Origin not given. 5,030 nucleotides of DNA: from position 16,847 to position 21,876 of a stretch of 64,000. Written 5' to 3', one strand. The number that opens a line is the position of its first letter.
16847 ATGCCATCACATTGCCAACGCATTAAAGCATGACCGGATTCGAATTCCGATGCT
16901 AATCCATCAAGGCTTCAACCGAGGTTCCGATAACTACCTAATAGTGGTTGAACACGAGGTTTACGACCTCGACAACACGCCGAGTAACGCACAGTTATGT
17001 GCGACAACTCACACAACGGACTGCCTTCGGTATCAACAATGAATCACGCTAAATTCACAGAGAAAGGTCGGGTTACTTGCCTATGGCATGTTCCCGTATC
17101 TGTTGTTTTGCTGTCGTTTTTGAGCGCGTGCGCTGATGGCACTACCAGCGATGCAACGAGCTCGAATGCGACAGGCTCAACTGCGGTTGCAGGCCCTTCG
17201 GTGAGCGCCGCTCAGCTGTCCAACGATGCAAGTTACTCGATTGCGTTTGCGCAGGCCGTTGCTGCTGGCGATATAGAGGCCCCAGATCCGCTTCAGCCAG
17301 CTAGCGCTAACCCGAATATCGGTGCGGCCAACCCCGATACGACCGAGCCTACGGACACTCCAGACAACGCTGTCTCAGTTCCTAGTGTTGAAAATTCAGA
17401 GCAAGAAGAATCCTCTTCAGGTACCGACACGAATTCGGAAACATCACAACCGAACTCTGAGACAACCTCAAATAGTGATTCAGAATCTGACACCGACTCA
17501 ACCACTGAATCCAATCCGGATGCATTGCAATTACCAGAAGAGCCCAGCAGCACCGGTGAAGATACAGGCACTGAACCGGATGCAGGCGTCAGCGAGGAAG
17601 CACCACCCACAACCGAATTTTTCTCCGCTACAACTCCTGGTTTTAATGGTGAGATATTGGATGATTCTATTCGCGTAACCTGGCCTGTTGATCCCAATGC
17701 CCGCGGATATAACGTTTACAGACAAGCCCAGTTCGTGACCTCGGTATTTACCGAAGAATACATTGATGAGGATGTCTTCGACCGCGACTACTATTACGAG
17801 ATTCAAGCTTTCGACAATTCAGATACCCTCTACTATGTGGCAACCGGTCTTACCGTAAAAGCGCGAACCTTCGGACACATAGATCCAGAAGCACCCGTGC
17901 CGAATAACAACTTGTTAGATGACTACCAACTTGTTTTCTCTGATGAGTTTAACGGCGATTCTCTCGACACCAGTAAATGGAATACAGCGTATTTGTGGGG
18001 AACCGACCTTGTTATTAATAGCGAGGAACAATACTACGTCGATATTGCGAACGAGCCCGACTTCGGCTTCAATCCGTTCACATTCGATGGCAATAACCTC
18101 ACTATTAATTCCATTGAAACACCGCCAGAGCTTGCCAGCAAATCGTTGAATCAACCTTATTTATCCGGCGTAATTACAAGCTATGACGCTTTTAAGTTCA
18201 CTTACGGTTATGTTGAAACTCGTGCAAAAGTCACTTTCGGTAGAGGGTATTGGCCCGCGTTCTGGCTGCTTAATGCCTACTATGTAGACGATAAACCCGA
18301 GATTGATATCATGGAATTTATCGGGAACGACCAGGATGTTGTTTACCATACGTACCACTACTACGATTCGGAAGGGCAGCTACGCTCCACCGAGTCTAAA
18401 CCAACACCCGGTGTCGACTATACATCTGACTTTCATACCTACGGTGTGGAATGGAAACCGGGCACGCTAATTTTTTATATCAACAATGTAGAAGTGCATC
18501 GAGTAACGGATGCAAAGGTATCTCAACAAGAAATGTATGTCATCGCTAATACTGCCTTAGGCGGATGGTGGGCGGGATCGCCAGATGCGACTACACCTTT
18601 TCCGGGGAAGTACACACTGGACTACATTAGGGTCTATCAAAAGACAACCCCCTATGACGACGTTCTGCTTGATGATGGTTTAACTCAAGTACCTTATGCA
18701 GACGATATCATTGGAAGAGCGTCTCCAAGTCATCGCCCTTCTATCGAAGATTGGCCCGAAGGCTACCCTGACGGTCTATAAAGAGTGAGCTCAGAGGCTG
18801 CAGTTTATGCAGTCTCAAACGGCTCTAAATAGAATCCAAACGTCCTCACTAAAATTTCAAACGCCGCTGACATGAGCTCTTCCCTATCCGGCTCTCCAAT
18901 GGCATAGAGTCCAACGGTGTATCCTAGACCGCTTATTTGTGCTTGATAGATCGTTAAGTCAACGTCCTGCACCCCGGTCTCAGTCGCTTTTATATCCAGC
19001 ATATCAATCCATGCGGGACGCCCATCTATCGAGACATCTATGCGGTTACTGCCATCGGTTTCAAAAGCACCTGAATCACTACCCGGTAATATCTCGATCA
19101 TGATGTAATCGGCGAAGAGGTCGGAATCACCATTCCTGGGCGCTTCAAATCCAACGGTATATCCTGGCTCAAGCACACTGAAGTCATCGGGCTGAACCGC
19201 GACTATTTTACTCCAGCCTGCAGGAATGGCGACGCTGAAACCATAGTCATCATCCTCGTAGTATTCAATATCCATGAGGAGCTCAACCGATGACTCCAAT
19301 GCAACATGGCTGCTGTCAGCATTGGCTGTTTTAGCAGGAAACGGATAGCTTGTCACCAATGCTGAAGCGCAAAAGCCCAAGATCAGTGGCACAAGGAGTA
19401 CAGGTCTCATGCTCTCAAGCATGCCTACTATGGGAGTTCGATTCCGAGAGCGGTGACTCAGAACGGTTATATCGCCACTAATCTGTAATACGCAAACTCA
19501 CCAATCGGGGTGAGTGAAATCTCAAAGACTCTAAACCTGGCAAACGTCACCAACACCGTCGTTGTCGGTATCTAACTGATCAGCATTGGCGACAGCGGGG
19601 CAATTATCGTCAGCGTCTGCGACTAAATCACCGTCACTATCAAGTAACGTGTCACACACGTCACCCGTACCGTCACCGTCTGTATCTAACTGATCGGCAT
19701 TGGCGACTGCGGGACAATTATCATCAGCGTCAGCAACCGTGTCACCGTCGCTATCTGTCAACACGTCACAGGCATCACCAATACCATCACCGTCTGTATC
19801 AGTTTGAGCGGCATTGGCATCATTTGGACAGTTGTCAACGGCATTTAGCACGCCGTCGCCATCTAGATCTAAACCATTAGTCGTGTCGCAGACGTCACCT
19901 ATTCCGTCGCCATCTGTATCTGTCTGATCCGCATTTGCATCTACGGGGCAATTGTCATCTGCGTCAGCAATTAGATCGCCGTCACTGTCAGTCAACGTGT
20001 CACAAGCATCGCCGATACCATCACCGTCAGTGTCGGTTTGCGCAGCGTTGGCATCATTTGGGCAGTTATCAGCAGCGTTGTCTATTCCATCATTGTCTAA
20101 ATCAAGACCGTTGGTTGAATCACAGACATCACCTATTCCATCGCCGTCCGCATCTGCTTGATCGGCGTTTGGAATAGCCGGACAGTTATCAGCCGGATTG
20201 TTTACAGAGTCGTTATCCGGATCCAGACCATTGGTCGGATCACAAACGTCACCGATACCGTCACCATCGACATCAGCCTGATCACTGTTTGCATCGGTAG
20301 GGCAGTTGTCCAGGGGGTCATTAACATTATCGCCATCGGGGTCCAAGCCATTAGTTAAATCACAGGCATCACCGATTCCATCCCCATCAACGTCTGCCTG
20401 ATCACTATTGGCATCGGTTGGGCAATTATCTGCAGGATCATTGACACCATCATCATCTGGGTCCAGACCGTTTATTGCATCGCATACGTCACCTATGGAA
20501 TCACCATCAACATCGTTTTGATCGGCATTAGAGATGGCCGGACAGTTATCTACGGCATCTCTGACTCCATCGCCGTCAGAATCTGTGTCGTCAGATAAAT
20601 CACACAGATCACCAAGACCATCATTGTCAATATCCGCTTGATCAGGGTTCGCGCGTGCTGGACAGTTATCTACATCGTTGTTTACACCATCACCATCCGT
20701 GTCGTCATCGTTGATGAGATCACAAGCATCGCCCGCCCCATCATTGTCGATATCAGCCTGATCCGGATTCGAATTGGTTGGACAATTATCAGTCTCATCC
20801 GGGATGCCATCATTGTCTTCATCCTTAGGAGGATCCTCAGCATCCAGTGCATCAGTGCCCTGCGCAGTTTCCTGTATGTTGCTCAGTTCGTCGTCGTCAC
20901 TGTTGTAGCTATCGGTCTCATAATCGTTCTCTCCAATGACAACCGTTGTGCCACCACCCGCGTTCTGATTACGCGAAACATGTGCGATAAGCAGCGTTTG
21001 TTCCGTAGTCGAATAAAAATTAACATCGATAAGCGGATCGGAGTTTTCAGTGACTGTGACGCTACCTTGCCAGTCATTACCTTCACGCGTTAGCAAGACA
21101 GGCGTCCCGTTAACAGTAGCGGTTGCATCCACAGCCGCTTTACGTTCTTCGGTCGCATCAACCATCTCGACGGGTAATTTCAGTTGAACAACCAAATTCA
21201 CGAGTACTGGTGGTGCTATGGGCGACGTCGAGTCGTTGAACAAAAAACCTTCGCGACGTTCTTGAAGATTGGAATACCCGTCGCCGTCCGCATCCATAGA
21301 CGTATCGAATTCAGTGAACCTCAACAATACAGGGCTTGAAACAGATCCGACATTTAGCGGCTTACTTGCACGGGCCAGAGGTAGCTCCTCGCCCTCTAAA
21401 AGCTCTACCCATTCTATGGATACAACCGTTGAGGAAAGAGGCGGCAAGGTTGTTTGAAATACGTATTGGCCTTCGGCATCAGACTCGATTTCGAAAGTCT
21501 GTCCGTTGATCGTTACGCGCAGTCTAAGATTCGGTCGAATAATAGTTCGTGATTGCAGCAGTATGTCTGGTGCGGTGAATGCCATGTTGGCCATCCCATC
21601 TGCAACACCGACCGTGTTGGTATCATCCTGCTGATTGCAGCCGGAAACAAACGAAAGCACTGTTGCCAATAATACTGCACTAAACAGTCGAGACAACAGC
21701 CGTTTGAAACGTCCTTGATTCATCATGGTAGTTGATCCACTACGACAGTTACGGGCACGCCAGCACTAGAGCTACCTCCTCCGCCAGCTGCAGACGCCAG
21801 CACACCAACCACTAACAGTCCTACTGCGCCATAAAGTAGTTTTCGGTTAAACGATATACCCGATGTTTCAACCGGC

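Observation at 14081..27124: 13-kb block of nine consecutive exported or membrane-anchored proteins: candidate undescribed cell-surface glycan/protein-processing and adhesion system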

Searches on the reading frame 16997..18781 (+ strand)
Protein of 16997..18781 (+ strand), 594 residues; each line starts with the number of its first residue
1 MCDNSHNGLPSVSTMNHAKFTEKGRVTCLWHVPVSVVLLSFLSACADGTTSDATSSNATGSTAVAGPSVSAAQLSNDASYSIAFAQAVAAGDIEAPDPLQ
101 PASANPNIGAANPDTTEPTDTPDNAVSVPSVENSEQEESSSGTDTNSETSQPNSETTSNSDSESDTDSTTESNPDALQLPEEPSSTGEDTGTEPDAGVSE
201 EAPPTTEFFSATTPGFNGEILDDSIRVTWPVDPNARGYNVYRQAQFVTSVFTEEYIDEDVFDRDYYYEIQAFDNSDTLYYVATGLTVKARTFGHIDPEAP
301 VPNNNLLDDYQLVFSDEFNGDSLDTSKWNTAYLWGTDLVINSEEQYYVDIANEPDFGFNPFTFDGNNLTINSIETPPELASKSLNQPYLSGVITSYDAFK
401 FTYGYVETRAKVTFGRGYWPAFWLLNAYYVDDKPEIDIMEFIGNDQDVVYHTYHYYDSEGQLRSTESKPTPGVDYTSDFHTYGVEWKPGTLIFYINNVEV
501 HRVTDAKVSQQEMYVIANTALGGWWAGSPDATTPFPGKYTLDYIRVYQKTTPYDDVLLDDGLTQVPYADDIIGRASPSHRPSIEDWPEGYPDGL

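Call 4: search_protein_families(library=pfam, proteins=[window:16997-18781:+], max_evalue=0.01)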
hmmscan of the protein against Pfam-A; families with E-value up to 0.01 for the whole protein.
window:16997-18781:+ (594 aa): 2 families
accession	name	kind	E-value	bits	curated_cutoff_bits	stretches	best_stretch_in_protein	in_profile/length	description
PF00722.28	Glyco_hydro_16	-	5.9e-27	94.7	22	1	386-544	28-174/175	Glycosyl hydrolases family 16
PF03935.22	SKN1_KRE6_Sbg1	-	6.5e-11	41.8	30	2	501-550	403-452/501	Beta-glucan synthesis-associated protein SKN1/KRE6/Sbg1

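Call 5: search_protein_families(library=ncbifam, proteins=[window:16997-18781:+], max_evalue=0.01)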
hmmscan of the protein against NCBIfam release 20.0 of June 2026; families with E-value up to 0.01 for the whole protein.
window:16997-18781:+ (594 aa): 4 families
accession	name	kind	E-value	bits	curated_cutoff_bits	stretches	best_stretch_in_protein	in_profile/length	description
NF052454.1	BtaGlycanEglC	equivalog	4e-43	148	700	1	312-548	219-457/459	endo-1,3-1,4-beta-glycanase EglC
NF047856.1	BGlucanaseBglS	equivalog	1.9e-08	34.1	300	1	364-535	56-225/237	beta-glucanase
NF041449.1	K_carrageenase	equivalog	2.5e-07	30.1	350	1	310-426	24-121/283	kappa-carrageenase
NF052392.1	BetGlycExoK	equivalog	1.2e-06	28.1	350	1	383-507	84-202/261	endo-1,3-1,4-beta-glycanase ExoK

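Call 33: search_solved_structures(query=window:16997-18781:+, max_evalue=0.001)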
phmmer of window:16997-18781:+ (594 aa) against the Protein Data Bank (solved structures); distinct sequences matched with E-value up to 0.001: 52.
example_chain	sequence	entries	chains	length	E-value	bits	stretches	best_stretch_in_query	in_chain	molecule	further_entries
2vy0_A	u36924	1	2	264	2.9e-28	102.1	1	393-548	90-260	ENDO-BETA-1,3-GLUCANASE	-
3atg_A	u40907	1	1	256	1.2e-27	100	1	386-549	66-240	GLUCANASE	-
3azx_A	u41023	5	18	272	3.2e-27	98.6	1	305-552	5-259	Laminarinase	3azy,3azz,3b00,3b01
4dfs_A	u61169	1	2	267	9e-27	97.1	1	305-552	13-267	Glycoside hydrolase, family 16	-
9voq_A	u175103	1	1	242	1.6e-26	96.3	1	386-549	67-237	Beta-1,3-glucanase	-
9vmv_A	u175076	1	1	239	1.8e-26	96.1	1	386-548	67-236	Beta-1,3-glucanase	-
6xof_A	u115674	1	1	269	2.5e-26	95.7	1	306-549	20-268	GH16 family protein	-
9voo_A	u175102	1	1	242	3.7e-26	95.1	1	386-549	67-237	Hydrolase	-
6xqf_A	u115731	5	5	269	8.4e-26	93.9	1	306-549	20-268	GH16 family protein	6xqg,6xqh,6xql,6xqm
2hyk_A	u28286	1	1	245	4.9e-25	91.4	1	312-548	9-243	Beta-1,3-glucanase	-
5wut_A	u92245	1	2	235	1.6e-24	89.7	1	312-548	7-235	ULam111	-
6t2n_AAA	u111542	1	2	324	1.3e-23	86.7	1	302-549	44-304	Glycoside hydrolase family 16 protein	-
7wwc_A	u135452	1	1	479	4.6e-19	71.6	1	309-549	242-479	beta-1,3(4)-glucanase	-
7ww4_A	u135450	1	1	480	4.7e-19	71.6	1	309-549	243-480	beta-1,3(4)-glucanase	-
3iln_A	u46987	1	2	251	3.4e-18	68.8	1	309-548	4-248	Laminarinase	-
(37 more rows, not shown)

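Call 94: search_protein_families(library=padloc, proteins=[window:16997-18781:+], max_evalue=0.001)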
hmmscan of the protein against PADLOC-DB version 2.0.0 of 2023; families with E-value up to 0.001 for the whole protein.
window:16997-18781:+ (594 aa): 0 families

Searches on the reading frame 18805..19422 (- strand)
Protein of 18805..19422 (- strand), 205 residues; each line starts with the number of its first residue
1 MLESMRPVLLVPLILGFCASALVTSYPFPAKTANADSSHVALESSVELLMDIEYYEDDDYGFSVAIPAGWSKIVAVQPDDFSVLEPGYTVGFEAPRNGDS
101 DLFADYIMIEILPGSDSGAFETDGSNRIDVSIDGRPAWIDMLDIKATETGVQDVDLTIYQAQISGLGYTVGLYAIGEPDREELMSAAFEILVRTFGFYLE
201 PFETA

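Call 4: search_protein_families(library=pfam, proteins=[window:18805-19422:-], max_evalue=0.01)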
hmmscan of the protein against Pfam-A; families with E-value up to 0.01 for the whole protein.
window:18805-19422:- (205 aa): 1 family
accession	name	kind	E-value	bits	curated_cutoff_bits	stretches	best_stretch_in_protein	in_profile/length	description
PF10633.15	NPCBM_assoc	-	0.0056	17.3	24.4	0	62-92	26-54/78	NPCBM-associated, NEW3 domain of alpha-galactosidase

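Call 5: search_protein_families(library=ncbifam, proteins=[window:18805-19422:-], max_evalue=0.01)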
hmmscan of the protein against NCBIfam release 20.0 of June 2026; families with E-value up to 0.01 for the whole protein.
window:18805-19422:- (205 aa): 0 families

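Call 20: search_solved_structures(query=window:18805-19422:-, max_evalue=10)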
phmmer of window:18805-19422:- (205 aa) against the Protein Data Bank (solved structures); distinct sequences matched with E-value up to 10: 0.

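Call 24: find_encoding_contigs(protein=window:18805-19422:-, flank=2000, max_places=4)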
Protein window:18805-19422:- (205 aa): no gene with exactly this product is on record in the collection.

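Call 34: search_protein_families(library=pfam, proteins=[window:18805-19422:-], max_evalue=10)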
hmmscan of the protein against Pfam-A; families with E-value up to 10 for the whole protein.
window:18805-19422:- (205 aa): 1 family
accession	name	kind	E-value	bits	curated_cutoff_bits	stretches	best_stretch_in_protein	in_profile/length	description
PF10633.15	NPCBM_assoc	-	0.0056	17.3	24.4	1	62-92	26-54/78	NPCBM-associated, NEW3 domain of alpha-galactosidase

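Call 94: search_protein_families(library=padloc, proteins=[window:18805-19422:-], max_evalue=0.001)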
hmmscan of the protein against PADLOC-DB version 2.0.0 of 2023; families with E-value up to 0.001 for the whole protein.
window:18805-19422:- (205 aa): 0 families

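Call 107: search_solved_structures(query=A7, max_evalue=10)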
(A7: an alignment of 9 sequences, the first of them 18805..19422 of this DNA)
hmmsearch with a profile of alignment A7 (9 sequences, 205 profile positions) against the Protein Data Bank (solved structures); distinct sequences matched with E-value up to 10: 0.

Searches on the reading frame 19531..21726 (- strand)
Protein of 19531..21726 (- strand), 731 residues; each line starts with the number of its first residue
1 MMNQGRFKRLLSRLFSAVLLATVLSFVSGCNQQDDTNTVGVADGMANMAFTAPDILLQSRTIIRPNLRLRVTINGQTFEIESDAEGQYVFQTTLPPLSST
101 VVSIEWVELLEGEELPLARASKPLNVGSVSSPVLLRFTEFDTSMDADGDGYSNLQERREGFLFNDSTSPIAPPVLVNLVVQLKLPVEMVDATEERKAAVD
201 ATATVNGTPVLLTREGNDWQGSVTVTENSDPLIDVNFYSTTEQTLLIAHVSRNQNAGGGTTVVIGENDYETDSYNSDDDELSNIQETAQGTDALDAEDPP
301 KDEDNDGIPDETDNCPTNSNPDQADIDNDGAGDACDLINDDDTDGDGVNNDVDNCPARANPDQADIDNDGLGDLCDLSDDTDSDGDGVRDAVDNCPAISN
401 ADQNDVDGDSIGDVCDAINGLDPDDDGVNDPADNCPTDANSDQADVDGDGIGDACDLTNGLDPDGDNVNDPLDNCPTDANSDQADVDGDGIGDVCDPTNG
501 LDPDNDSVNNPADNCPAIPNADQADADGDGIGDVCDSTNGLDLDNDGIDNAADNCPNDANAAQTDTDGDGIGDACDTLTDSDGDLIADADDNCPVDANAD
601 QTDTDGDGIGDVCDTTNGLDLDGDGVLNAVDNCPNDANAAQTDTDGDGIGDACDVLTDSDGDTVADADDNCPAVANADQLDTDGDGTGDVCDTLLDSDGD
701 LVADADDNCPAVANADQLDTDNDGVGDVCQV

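Call 4: search_protein_families(library=pfam, proteins=[window:19531-21726:-], max_evalue=0.01)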
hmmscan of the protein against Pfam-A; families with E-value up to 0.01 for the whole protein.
window:19531-21726:- (731 aa): 1 family
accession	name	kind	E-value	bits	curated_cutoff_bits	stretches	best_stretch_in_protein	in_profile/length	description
PF02412.23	TSP_3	-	1.5e-89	293.8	25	11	602-641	1-36/36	Thrombospondin type 3 repeat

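Call 5: search_protein_families(library=ncbifam, proteins=[window:19531-21726:-], max_evalue=0.01)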
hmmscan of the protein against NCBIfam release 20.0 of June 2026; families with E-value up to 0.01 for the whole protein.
window:19531-21726:- (731 aa): 2 families
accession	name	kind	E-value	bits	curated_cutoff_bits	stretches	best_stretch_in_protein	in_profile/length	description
NF047638.1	throspo3_MtsC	equivalog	6.1e-95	318.6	350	6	462-538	195-267/428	cell-cell cohesion MYXO-CTERM protein MtsC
NF045500.1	Omp28_seleno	equivalog_domain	5.3e-76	256.4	200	11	620-655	274-309/377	Omp28-related selenoprotein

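Call 94: search_protein_families(library=padloc, proteins=[window:19531-21726:-], max_evalue=0.001)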
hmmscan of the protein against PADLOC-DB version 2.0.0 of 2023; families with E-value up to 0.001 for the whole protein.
window:19531-21726:- (731 aa): 0 families

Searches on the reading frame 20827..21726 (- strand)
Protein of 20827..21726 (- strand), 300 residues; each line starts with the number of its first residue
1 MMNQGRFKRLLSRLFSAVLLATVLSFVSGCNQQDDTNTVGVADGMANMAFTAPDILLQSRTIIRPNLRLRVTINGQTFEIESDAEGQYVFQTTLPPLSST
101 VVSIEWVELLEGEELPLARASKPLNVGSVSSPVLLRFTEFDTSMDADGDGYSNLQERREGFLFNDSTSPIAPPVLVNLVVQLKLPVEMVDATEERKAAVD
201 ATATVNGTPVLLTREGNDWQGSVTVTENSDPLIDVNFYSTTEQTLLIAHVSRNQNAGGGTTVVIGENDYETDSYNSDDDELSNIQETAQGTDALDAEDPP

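Call 34: search_protein_families(library=pfam, proteins=[window:20827-21726:-], max_evalue=10)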
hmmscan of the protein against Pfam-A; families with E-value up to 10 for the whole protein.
window:20827-21726:- (300 aa): 2 families
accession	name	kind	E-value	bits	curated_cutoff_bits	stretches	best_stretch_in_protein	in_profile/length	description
PF18884.5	TSP3_bac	-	0.35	11.2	25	1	145-159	1-15/22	Bacterial TSP3 repeat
PF23705.1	RxLR_effector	-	1.5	9.8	27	0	239-289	23-72/95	RxLR effector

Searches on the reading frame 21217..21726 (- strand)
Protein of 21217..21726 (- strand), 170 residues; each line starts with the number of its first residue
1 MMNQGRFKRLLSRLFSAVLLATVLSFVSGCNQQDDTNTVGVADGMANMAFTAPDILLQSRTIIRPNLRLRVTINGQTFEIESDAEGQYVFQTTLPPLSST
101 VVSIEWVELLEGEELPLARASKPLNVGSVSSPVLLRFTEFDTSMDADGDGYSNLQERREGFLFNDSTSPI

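Call 53: find_homologous_proteins(query=A5, max_evalue=0.001)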
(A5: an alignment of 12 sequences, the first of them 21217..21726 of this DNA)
Query A5 (12 sequences) (170 aa, profile of the alignment): 5 proteins with E <= 0.001 among 6136 candidates.
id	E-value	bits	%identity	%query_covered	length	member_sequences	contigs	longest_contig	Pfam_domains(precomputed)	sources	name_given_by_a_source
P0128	5.8e-55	203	91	93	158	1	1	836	-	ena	-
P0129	1.6e-47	179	30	89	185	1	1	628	-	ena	-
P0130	1.3e-15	75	26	94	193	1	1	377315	-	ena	-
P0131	6.1e-15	73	31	91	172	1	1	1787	PF18884.6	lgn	-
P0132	1.0e-14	72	27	94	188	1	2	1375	-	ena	-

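Call 88: find_encoding_contigs(protein=P0130, flank=8000, max_places=1)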
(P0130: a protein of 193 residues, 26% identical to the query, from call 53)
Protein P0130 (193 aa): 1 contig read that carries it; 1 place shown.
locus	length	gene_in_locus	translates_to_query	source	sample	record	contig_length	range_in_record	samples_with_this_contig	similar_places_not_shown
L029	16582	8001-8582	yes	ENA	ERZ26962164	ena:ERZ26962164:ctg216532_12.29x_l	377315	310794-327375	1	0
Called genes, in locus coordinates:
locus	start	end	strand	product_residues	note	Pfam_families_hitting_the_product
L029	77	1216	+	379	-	PF02653:BPD_transp_2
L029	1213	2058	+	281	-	PF02463:SMC_N (faint), PF00005:ABC_tran, PF13304:AAA_21 (faint)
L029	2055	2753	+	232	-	PF00005:ABC_tran, PF13304:AAA_21 (faint)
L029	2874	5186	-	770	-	PF13380:CoA_binding_2, PF13607:Succ_CoA_lig, PF13549:ATP-grasp_5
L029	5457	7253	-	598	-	PF07969:Amidohydro_3, PF01979:Amidohydro_1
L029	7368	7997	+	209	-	-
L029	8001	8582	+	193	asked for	-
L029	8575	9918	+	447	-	PF06452:CBM9_1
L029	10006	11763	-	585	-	PF00114:Pilin, PF00023:Ank (faint), PF12796:Ank_2, PF13606:Ank_3 (faint), PF13637:Ank_4 (faint), PF13857:Ank_5 (faint), PF24521:Ank_KRIT1 (weak), PF12796:Ank_2 (weak)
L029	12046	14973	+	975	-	PF00675:Peptidase_M16, PF05193:Peptidase_M16_C, PF08367:M16C_assoc, PF05193:Peptidase_M16_C, PF22516:PreP_C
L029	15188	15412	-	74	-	PF02599:CsrA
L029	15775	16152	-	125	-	PF20586:DUF6788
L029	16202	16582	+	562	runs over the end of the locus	PF14104:DUF4277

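Call 109: search_solved_structures(query=A5, max_evalue=10)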
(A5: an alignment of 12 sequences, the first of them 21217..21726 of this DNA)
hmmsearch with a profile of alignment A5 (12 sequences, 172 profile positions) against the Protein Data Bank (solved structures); distinct sequences matched with E-value up to 10: 8.
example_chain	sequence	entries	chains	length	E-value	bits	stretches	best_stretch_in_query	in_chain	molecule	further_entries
3x1f_A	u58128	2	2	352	0.064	16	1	18-70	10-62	Nitrite reductase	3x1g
3x1n_A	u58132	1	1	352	0.066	15.9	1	18-70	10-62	Nitrite reductase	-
3x1e_A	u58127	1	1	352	0.066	15.9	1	18-70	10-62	Nitrite reductase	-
2na0_A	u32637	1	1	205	0.51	13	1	112-164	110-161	Guanylyl cyclase-activating protein 1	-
9n2d_D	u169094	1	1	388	1.2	11.8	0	142-161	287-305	Bam M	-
2b1u_A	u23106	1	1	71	1.3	11.7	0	145-159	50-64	Calmodulin-like protein 5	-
2kxo_A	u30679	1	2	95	1.4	11.6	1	50-98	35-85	Cell division topological specificity factor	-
1lkt_A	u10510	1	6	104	1.4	11.6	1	43-86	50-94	TAILSPIKE PROTEIN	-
